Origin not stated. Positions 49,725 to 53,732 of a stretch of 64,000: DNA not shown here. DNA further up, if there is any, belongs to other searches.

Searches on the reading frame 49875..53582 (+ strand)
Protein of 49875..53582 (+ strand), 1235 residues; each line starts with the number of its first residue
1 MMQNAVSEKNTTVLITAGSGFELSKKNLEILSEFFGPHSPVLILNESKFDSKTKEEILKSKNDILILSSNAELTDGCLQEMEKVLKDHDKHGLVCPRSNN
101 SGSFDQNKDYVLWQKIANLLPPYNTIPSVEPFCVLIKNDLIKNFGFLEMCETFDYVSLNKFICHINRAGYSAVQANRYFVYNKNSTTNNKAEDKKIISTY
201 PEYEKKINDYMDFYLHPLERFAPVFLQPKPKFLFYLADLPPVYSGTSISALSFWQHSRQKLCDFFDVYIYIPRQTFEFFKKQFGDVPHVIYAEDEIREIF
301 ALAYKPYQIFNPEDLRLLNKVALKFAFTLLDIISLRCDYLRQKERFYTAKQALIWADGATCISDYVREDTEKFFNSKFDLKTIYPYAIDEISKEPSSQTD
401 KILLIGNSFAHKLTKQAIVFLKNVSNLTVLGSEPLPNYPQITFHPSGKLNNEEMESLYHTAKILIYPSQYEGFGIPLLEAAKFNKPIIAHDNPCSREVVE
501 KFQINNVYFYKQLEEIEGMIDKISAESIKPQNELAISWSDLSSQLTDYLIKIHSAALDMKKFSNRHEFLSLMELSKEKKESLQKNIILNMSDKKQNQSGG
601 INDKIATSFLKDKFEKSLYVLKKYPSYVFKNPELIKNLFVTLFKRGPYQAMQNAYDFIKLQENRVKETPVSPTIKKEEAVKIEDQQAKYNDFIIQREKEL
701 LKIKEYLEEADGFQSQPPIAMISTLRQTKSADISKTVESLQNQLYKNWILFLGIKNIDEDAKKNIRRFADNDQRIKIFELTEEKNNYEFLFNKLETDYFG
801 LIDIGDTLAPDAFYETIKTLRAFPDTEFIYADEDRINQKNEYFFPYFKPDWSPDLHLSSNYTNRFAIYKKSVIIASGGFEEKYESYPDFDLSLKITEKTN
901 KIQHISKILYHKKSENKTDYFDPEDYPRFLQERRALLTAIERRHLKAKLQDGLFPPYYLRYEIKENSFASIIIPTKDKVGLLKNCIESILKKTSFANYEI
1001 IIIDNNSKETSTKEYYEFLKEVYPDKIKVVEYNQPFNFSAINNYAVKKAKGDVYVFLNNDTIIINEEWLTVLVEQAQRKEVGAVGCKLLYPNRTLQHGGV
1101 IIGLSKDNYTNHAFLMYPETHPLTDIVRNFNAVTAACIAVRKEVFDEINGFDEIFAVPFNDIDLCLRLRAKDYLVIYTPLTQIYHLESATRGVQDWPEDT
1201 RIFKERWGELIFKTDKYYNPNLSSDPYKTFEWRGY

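Call 9: search_protein_families(library=pfam, proteins=[window:49875-53582:+], max_evalue=0.001)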
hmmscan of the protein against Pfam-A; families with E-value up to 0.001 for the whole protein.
window:49875-53582:+ (1235 aa): 5 families
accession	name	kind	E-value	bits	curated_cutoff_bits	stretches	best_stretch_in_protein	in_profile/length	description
PF00535.33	Glycos_transf_2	-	4.8e-23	82.4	23.3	1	970-1098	1-125/168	Glycosyl transferase family 2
PF13641.12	Glyco_tranf_2_3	-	2.6e-15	57.5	27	1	970-1189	4-215/230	Glycosyltransferase like family 2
PF00534.26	Glycos_transf_1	-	1.5e-14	54.4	26.4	1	447-527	79-159/172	Glycosyl transferases group 1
PF13692.12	Glyco_trans_1_4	-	3.5e-09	37.5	27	1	446-501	64-117/142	Glycosyl transferases group 1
PF13712.12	Glyco_tranf_2_5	-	0.00041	20.6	27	1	1002-1177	4-179/210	Glycosyltransferase like family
